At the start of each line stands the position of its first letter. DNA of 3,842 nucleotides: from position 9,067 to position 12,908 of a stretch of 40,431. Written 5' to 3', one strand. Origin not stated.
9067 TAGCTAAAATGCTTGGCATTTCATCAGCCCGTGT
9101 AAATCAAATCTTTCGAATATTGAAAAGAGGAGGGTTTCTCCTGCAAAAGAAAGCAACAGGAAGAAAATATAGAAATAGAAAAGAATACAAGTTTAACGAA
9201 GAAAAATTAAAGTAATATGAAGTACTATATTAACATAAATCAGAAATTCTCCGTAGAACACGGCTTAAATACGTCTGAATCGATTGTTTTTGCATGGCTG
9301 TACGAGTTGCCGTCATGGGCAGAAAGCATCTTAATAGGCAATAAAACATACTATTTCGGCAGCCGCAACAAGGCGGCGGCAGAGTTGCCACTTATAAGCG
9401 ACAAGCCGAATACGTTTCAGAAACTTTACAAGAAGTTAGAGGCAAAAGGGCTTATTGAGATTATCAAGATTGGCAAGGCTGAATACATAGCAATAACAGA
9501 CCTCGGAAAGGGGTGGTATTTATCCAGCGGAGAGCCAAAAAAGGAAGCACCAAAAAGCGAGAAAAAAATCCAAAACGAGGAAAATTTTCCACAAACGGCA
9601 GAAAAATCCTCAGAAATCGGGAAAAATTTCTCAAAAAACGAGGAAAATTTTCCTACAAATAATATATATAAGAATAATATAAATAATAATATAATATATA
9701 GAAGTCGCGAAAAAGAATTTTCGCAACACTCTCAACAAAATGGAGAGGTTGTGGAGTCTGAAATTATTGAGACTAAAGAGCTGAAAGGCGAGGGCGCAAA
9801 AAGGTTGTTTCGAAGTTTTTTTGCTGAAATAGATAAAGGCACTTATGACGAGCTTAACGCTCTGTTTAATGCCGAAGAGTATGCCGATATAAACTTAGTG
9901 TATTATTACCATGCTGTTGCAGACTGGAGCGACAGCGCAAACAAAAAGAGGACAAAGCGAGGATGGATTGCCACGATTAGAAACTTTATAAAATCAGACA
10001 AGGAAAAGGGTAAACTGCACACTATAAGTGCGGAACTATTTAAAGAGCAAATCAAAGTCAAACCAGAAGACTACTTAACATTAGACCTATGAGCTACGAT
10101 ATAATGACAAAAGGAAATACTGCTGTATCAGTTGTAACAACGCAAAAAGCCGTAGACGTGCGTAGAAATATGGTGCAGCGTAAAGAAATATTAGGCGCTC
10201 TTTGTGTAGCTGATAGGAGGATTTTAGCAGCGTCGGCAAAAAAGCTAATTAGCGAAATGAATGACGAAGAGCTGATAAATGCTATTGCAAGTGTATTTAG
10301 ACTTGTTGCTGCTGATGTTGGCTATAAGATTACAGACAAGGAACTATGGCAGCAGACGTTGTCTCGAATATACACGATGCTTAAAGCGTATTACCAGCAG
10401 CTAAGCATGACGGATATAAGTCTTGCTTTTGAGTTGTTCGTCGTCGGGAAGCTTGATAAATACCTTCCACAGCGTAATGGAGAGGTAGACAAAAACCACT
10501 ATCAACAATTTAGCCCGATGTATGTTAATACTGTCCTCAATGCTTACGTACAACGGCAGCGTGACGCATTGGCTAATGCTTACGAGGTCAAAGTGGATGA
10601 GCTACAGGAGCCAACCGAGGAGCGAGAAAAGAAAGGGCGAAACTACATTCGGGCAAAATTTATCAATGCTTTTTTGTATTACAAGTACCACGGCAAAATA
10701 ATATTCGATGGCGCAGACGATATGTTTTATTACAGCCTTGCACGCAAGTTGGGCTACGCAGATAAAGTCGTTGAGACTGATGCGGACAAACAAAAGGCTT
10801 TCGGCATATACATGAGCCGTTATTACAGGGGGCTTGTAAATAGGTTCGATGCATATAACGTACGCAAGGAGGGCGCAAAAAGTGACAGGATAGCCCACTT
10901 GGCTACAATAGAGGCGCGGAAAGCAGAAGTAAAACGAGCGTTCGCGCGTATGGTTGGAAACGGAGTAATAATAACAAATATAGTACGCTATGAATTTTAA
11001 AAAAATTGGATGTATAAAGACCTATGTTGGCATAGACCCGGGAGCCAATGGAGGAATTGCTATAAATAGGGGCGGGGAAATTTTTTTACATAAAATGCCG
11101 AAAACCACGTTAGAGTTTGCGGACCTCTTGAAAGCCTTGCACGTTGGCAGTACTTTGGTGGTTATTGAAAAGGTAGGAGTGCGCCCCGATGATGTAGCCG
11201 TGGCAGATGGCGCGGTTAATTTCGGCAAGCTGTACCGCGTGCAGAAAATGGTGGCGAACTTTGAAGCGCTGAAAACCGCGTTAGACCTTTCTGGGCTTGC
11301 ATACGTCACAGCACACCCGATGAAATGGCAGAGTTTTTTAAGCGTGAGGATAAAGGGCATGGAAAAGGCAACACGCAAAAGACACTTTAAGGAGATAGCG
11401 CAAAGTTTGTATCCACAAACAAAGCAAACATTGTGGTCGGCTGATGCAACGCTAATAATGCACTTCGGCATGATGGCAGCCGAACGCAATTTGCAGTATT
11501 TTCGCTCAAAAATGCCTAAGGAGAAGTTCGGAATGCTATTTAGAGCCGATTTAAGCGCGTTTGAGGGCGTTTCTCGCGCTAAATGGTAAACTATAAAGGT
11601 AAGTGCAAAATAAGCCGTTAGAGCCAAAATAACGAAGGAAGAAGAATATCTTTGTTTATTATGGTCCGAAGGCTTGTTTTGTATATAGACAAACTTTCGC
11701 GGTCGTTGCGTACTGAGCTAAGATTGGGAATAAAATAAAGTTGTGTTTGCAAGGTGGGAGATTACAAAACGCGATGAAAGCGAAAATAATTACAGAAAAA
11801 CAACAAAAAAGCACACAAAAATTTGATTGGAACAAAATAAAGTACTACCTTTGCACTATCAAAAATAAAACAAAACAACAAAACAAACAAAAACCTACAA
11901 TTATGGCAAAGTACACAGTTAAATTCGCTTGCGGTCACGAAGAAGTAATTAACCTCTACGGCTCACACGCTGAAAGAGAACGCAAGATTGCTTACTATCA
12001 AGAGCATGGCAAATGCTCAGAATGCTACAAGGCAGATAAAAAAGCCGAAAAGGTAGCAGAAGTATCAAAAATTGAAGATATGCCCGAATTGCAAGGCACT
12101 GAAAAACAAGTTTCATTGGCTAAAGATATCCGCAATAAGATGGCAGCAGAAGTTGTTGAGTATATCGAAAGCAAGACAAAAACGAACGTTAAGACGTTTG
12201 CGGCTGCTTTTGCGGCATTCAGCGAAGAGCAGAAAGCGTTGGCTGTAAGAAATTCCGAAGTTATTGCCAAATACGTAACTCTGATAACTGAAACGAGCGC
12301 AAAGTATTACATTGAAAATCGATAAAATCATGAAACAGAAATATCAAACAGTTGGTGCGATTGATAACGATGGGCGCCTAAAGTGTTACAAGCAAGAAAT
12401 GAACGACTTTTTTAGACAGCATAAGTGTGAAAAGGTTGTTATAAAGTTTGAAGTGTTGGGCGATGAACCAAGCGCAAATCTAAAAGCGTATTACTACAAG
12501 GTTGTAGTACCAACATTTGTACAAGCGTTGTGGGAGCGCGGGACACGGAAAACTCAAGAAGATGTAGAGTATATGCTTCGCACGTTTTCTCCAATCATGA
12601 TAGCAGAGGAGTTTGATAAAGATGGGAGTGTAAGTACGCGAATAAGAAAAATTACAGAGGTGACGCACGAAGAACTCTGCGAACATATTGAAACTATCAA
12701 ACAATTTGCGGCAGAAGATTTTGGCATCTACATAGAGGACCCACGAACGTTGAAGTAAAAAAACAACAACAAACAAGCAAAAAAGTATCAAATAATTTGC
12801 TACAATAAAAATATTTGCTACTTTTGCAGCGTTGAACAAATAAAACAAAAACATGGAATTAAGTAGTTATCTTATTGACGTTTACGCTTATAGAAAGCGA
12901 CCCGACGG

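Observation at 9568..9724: Iteron / AT-rich / palindrome module inside the putative initiator gene, duplicated 6 kb upstream in non-coding DNA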

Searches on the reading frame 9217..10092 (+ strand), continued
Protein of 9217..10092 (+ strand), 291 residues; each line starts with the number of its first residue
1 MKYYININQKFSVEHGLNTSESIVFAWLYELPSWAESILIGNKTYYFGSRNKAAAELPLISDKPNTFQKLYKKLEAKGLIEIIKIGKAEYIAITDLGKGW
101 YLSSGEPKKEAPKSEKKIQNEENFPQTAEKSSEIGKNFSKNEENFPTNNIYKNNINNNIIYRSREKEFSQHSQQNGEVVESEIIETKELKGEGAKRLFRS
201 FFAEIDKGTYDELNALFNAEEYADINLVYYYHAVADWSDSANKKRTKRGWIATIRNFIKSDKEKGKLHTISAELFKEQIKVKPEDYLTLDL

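Call 50: predict_structure(alignment_id=A3)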
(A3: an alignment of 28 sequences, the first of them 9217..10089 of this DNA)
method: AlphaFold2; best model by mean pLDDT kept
length: 291 residues; sequences in the alignment: 28
mean_pLDDT: 63.1   pTM: 0.38
mean pLDDT of the five models: 63.1, 62.3, 61.8, 61.3, 57.7
residues with pLDDT >= 90: 39; 70-90: 99; 50-70: 47; < 50: 106
segments of 3 or more residues with pLDDT < 50: 103-196, 274-280, 289-291
pLDDT, mean of each block of 10 residues (from residue 1): 76 91 90 76 87 86 92 93 88 88 48 35 31 32 35 35 32 32 33 44 55 69 77 73 67 84 80 49 54 40
secondary structure, 60 per line:
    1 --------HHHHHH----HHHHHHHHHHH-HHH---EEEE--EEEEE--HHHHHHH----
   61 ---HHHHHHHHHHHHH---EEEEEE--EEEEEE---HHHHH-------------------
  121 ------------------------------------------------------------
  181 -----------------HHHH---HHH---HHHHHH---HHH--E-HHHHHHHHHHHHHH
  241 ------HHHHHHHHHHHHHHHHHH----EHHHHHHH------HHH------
elements in order: H9-14 H19-29 E37-40 E43-47 H50-56 H64-76 E80-85 E88-93 H97-101 H198-201 H211-216 H227-240 H247-264 H270-276
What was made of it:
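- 9217..10092 (+): Initiator gene (291 aa). It has an N-terminal winged-helix domain (residues 1-101), a disordered linker (103-196) and a helical C-terminal domain (197-291). AlphaFold model: N-terminal domain pLDDT about 88, linker about 33 (call 50).
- The linker encoded by B is predicted to be disordered (call 50).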

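Call 53: search_solved_structures(query=A3, max_evalue=1)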
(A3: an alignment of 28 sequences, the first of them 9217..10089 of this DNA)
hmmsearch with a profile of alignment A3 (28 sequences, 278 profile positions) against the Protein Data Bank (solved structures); distinct sequences matched with E-value up to 1: 13.
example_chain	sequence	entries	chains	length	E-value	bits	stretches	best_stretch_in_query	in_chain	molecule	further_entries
1lj9_A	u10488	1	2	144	0.0048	19.8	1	61-115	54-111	transcriptional regulator SlyA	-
4mnu_A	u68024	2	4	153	0.0053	19.7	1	55-114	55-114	SlyA-like transcription regulator | MarR family transcriptional regulator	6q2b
9fa0_B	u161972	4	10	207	0.13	15.1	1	70-113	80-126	ScoC | HTH-type transcriptional regulator Hpr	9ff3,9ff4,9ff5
1uly_A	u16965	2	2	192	0.14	15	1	50-88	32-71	hypothetical protein PH1932 | hypothetical transcription regulator protein, PH1932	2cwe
1xma_A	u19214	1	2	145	0.14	15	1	39-116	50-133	Predicted transcriptional regulator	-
7aw7_D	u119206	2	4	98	0.24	14.2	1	171-238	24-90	BZIP domain-containing protein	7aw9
4khb_D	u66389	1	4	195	0.25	14.2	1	76-117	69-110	Uncharacterized protein POB3N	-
9qbd_A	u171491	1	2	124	0.32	13.8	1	65-104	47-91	PadR-family transcriptional regulator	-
2h4h_A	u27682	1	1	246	0.63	12.9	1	57-117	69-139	NAD-dependent deacetylase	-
2h59_A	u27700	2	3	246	0.64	12.8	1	57-118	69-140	NAD-dependent deacetylase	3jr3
3l7w_A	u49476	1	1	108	0.64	12.8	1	61-101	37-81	Putative uncharacterized protein SMU.1704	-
1yc5_A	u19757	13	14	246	0.77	12.6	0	57-117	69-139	NAD-dependent deacetylase | NAD-DEPENDENT PROTEIN DEACETYLASE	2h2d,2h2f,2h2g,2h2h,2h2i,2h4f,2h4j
3dzz_A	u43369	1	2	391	0.79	12.5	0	197-241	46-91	putative pyridoxal 5'-phosphate-dependent C-S lyase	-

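Call 55: fold_search(model_id=the predicted structure, library=pdb)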
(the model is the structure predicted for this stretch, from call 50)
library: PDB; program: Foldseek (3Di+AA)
matches with E <= 10: 882; with E <= 0.001: 0
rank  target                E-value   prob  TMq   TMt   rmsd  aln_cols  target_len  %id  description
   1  4pql_B                3.5e-03  1.00  0.25  0.50   5.0       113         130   18  N-Terminal domain of DNA binding protein (released 2014-06-11)
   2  4pt7_B                5.7e-03  1.00  0.25  0.50   3.7       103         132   20  Structure of initiator (released 2014-06-25)
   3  4pql_A                6.0e-03  1.00  0.25  0.50   3.6       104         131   19  N-Terminal domain of DNA binding protein (released 2014-06-11)
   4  9ff3                  2.8e-02  1.00  0.21  0.34   3.2        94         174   21  The structure of delta-ScoC, a global regulator protein from Geobacillus kaustophilus T-1 (released 2025-06-04)
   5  7kjl                  2.9e-02  0.99  0.19  0.35   4.7        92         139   22  Crystal structure of the MarR family transcriptional regulator from Variovorax paradoxus bound to Salicylic acid (released 2021-12-01)
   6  8za5_B                3.3e-02  1.00  0.22  0.43   3.2        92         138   18  Crystal structure of HsmR (released 2025-10-29)
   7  1ku9_A                3.3e-02  1.00  0.21  0.38   2.9        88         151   22  X-ray Structure of a Methanococcus jannaschii DNA-Binding Protein: Implications for Antibiotic Resistance in Staphyloc (released 2002-12-25)
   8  4lll_O                3.5e-02  1.00  0.24  0.49   2.7        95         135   16  Crystal structure of S. aureus MepR-DNA complex (released 2014-05-14)
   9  1s3j_A                3.8e-02  1.00  0.22  0.42   2.9        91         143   16  X-ray crystal structure of YusO protein from Bacillus subtilis (released 2004-04-13)
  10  4lll_M                3.8e-02  1.00  0.23  0.50   2.9        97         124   15  Crystal structure of S. aureus MepR-DNA complex (released 2014-05-14)
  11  3fm5_B                3.8e-02  0.99  0.22  0.41   3.5        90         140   22  X-ray crystal structure of transcriptional regulator (MarR family) from Rhodococcus sp. RHA1 (released 2009-02-03)
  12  4ro3_B                4.2e-02  0.98  0.22  0.50   4.9       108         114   19  1.8 Angstrom Crystal Structure of the N-terminal Domain of Protein with Unknown Function from Vibrio cholerae. (released 2014-12-03)
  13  3eco_A                5.1e-02  1.00  0.23  0.46   3.0        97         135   18  Crystal structure of MepR, a transcription regulator of the Staphylococcus aureus multidrug efflux pump MepA (released 2009-02-10)
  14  4asn_A                5.1e-02  0.99  0.22  0.61   5.1        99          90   18  TubR from Bacillus megaterium pBM400 (released 2012-10-03)
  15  6o8o_A                5.1e-02  0.97  0.19  0.49   4.2        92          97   13  Crystal Structure of C9S disulfide state of Sulfide-responsive transcriptional repressor (SqrR) from Rhodobacter capsu (released 2020-04-01)
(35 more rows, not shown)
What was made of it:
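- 9217..10092 (+): Foldseek top hits are the RepA_N initiator N-terminal domains 4pql and 4pt7 (call 55).
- On RepA_N initiators (pSK41 type): The Foldseek top hits are 4pql and 4pt7, but at E 3.5e-3 and TM 0.5 (call 55).
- Closest known: RepA_N plasmid initiators of Firmicutes. Same: These N-terminal domains are the best structural matches of the model (call 55).
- The N-terminal domain best matches the N-terminal domains of RepA_N plasmid initiators (call 55).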

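Call 56: search_protein_families(library=ncbifam, proteins=[window:9217-10092:+], max_evalue=0.1)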
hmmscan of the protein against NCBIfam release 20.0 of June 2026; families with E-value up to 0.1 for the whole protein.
window:9217-10092:+ (291 aa): 1 family
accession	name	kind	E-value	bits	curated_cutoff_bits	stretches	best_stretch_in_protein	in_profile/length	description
NF042998.1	bglucokin_BglK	equivalog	0.033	13.4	550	1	147-218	163-234/291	beta-glucoside kinase BglK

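Call 74: find_encoding_contigs(protein=P0050, flank=10000, max_places=1)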
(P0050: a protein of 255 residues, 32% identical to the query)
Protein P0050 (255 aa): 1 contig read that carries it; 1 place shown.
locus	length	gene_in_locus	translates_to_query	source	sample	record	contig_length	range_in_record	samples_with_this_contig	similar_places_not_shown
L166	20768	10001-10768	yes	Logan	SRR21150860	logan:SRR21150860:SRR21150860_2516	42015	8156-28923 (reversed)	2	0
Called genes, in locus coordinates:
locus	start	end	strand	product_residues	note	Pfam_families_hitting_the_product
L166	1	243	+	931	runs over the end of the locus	-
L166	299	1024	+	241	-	-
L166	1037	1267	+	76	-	-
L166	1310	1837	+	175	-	PF01520:Amidase_3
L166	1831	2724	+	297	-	PF00535:Glycos_transf_2, PF10111:Glyco_tranf_2_2, PF13641:Glyco_tranf_2_3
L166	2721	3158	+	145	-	PF08291:Peptidase_M15_3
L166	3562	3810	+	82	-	-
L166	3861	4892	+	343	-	PF08401:ArdcN, PF18818:MPTase-PolyVal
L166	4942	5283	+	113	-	-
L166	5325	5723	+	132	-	-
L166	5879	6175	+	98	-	-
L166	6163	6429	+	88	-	PF12957:DUF3846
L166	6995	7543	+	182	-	-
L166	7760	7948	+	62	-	-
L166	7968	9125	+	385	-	PF12705:PDDEXK_1 (weak)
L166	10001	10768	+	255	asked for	PF13730:HTH_36 (weak)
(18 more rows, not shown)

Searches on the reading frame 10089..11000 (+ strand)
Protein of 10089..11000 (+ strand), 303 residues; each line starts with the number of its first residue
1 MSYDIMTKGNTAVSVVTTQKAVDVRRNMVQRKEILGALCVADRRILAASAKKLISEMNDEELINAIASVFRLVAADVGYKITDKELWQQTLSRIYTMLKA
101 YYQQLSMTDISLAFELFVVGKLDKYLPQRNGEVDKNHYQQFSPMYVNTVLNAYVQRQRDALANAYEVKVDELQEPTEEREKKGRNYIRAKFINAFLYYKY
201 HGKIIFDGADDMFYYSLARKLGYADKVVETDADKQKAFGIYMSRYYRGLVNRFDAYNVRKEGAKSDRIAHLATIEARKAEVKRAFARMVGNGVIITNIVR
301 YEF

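Call 7: search_protein_families(library=pfam, proteins=[window:10089-11000:+], max_evalue=0.01)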
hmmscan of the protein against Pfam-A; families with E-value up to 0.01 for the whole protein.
window:10089-11000:+ (303 aa): 0 families

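Call 8: search_protein_families(library=phrogs, proteins=[window:10089-11000:+], max_evalue=0.001)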
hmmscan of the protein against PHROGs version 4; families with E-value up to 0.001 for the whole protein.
window:10089-11000:+ (303 aa): 2 families
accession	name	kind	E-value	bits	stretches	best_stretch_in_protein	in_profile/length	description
phrog_34953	-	unknown function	2.8e-34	119.8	1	20-289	22-294/315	-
phrog_26016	-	unknown function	2.3e-09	38.3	1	50-224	17-173/255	-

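Call 56: search_protein_families(library=ncbifam, proteins=[window:10089-11000:+], max_evalue=0.1)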
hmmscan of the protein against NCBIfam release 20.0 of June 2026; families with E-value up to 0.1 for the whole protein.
window:10089-11000:+ (303 aa): 2 families
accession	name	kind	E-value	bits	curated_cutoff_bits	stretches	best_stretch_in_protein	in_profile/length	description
TIGR01893.1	aa-his-dipept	subfamily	0.01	14.5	343.75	1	18-110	326-418/478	beta-Ala-His dipeptidase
NF053679.1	CysteaSynCapA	equivalog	0.019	13.8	600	1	12-97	96-179/329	cysteate synthase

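Call 69: find_homologous_proteins(query=window:10089-11000:+)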
Query window:10089-11000:+ (303 aa): 12 proteins with E <= 0.001 among 1957 candidates.
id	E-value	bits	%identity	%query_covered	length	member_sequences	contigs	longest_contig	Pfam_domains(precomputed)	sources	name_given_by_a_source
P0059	5.3e-176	602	91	100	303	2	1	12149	-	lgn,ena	-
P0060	5.7e-176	601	92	100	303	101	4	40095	-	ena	-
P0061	3.2e-174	596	91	100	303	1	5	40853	-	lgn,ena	-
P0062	4.9e-174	595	91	100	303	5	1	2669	-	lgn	-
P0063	8.3e-174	594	90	100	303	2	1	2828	-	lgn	-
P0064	7.9e-172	588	88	100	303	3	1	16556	-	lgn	-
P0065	2.8e-171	586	90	100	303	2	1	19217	-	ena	-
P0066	4.5e-171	585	90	100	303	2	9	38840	-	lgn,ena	-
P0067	2.6e-168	576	86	100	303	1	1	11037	-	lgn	-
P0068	3.1e-167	573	87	100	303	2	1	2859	-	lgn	-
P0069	3.7e-166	569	88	100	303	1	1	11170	-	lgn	-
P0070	5.4e-37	146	34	93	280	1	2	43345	-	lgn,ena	-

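Call 78: predict_structure(alignment_id=A4)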
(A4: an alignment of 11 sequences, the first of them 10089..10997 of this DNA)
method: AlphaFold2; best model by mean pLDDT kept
length: 303 residues; sequences in the alignment: 11
mean_pLDDT: 58.3   pTM: 0.46
mean pLDDT of the five models: 58.3, 50.8, 50.1, 45.6, 39.3
residues with pLDDT >= 90: 4; 70-90: 93; 50-70: 83; < 50: 123
segments of 3 or more residues with pLDDT < 50: 1-22, 36-46, 161-191, 198-211, 221-229, 252-266, 292-303
pLDDT, mean of each block of 10 residues (from residue 1): 25 33 54 48 49 82 86 75 83 90 83 79 82 68 85 74 40 36 42 48 45 50 44 56 55 45 48 58 58 41 25
secondary structure, 60 per line:
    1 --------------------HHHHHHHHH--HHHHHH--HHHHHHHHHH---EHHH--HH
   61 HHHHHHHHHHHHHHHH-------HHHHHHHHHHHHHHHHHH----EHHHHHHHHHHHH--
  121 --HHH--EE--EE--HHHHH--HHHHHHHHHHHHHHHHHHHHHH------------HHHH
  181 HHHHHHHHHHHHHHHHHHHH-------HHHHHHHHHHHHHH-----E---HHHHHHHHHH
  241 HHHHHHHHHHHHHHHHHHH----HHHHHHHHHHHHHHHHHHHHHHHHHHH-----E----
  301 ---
elements in order: H21-29 H32-37 H40-49 H59-76 H84-101 H107-118 H136-140 H143-164 H177-200 H208-221 H231-259 H264-290

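Call 82: fold_search(model_id=the predicted structure, library=pdb)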
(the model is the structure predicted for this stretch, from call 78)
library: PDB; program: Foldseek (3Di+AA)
matches with E <= 10: 92; with E <= 0.001: 0
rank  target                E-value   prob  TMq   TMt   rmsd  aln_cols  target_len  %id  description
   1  3h2u_A                9.5e-01  0.06  0.11  0.15  20.5       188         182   15  Human raver1 RRM1, RRM2, and RRM3 domains in complex with human vinculin tail domain Vt (released 2009-07-28)
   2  7p5j_A                1.2e+00  0.04  0.12  0.10  34.4       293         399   10  Cryo-EM structure of human TTYH1 in GDN (released 2021-08-11)
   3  8otz_DQ               1.9e+00  0.04  0.13  0.13  34.7       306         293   14  48-nm repeat of the native axonemal doublet microtubule from bovine sperm (released 2023-11-22)
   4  9m8k_R                2.3e+00  0.04  0.14  0.15  24.5       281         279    9  cryo-EM structure of human TAS2R4 with oligopeptide (released 2026-03-18)
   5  8xqr_R                2.4e+00  0.03  0.14  0.15  25.2       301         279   11  Structure 2 of human class T GPCR TAS2R14-miniGs/gust complex with Flufenamic acid. (released 2024-07-10)
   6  9crd_C                2.4e+00  0.03  0.14  0.07  22.6       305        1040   10  Cryo-EM structure of SARS-CoV-2 Spike Proteins on intact virions: B.1 variant 1 open RBD (released 2024-11-27)
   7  6w2v_A                2.5e+00  0.08  0.14  0.19  16.9       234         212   12  Junction 23, DHR14-DHR18 (released 2020-04-15)
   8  2e4o_B                2.7e+00  0.04  0.16  0.16  19.4       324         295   12  X-ray Crystal Structure of Aristolochene Synthase from Aspergillus terreus and the Evolution of Templates for the Cycl (released 2007-01-23)
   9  9k82_A                2.8e+00  0.07  0.15  0.21  16.8       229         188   12  Cryo-EM structure of designed zinc-induced filament Fiber-n5-Zn1-HEHE-917 (released 2025-10-29)
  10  6ids                  2.8e+00  0.02  0.13  0.11  22.0       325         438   10  Crystal structure of Vibrio cholerae MATE transporter VcmN D35N mutant (released 2019-01-16)
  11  3dxl                  3.1e+00  0.02  0.13  0.13  19.5       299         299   13  Crystal structure of AeD7 from Aedes Aegypti (released 2009-02-03)
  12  7q37                  3.3e+00  0.04  0.14  0.19  23.2       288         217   11  Crystal structure of proton pump MAR rhodopsin pressurized with krypton (released 2022-04-27)
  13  2l6g_MODEL_1_A        3.3e+00  0.03  0.12  0.18  19.2       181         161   11  FAT-LD2 Double labeled construct with free LD4 peptide (released 2012-05-30)
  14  5l0h                  3.3e+00  0.03  0.09  0.13  21.0       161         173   16  Human metavinculin MVt cardiomyopathy-associated mutant R975W (residues 959-1134) in complex with PIP2 (released 2016-08-31)
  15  6cjt_A                3.4e+00  0.03  0.14  0.13  22.7       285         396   14  Structure of the SthK cyclic nucleotide-gated potassium channel in complex with cGMP (released 2018-08-01)
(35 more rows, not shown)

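Call 86: search_protein_representatives(protein=window:10089-11000:+)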
Query: 303 residues. Proteins with E-value up to 0.001 (for the whole library): 383; up to 1e-10: 272; up to 1e-30: 77. The best 150 are listed.
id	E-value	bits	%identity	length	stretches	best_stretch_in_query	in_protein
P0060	1.8e-176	601.4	92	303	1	1-303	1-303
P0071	7.7e-55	202.5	38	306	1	4-302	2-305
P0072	1.6e-49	185.1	34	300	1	5-300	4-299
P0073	3.4e-48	180.7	37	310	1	18-301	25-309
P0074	9.9e-48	179.2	38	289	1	13-296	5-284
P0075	4.0e-47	177.2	37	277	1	11-290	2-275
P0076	1.1e-46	175.8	36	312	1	18-302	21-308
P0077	5.6e-46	173.5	37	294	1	19-289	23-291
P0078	1.8e-45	171.8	37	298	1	12-298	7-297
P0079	5.4e-45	170.3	36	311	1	18-301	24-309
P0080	1.4e-44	168.9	37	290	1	20-298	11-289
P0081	1.5e-44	168.8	35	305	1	17-299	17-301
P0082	2.4e-44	168.1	34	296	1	4-289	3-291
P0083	4.6e-44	167.2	37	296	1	23-299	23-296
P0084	9.4e-44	166.2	36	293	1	16-300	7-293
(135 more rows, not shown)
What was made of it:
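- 10089..11000 (+): A 303-aa all-helical protein of unknown family, translationally coupled to the initiator gene. It is a candidate partner or helicase loader, by position only. The family has 383 representative clusters (call 86).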

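Call 88: search_solved_structures(query=A5, max_evalue=1)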
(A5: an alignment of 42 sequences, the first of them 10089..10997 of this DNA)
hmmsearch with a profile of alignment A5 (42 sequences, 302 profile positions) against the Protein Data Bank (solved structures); distinct sequences matched with E-value up to 1: 1.
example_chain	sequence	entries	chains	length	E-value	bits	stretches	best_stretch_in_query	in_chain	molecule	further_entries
9wlu_A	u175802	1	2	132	0.44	13.1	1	60-104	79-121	Protein OPG035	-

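Call 89: search_protein_families(library=pfam, alignment_id=A5, max_evalue=0.01)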
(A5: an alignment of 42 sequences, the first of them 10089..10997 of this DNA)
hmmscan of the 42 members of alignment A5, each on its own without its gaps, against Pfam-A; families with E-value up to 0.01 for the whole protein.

A. member 1, window:10089-10997:+ (303 aa): 0 families

B. families by the number of members that match (of 42 scanned): 4 families
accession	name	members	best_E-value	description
PF10377.14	ATG11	1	0.004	Autophagy-related protein 11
PF17246.8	CDC24_OB1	1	0.0045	Cell division control protein 24, OB domain 1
PF20282.3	CTD6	1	0.0049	C-terminal domain 6 of the ABC-three component (ABC-3C) systems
PF20861.2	Isd_H_B_linker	1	0.0073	Iron-regulated surface determinant protein H/B, linker domain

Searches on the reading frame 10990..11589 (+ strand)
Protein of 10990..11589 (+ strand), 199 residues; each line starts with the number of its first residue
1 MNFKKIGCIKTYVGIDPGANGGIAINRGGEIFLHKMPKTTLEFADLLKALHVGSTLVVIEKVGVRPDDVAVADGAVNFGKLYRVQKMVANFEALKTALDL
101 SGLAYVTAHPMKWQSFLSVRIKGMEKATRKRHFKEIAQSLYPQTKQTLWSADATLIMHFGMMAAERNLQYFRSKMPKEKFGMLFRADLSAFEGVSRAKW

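Call 7: search_protein_families(library=pfam, proteins=[window:10990-11589:+], max_evalue=0.01)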
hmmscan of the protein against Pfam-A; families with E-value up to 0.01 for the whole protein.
window:10990-11589:+ (199 aa): 0 families

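Call 8: search_protein_families(library=phrogs, proteins=[window:10990-11589:+], max_evalue=0.001)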
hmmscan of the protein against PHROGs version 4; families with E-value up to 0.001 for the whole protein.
window:10990-11589:+ (199 aa): 1 family
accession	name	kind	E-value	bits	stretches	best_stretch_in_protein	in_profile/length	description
phrog_1770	-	DNA, RNA and nucleotide metabolism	4.5e-23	83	1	10-166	4-153/158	Holliday junction resolvase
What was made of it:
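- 10990..11589 (+): Holliday junction resolvase. phrog_1770 (call 8).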

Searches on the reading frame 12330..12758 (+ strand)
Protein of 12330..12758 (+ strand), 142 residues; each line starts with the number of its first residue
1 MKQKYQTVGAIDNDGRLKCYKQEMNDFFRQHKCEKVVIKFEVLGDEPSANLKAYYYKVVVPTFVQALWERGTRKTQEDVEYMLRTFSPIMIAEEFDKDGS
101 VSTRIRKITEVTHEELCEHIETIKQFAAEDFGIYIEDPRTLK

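Call 54: search_protein_families(library=phrogs, proteins=[window:12330-12758:+], max_evalue=0.001)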
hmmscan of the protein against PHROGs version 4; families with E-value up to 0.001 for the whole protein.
window:12330-12758:+ (142 aa): 1 family
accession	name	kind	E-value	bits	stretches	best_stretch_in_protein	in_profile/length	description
phrog_23774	-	unknown function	6.8e-31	108.1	1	1-139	1-141/145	-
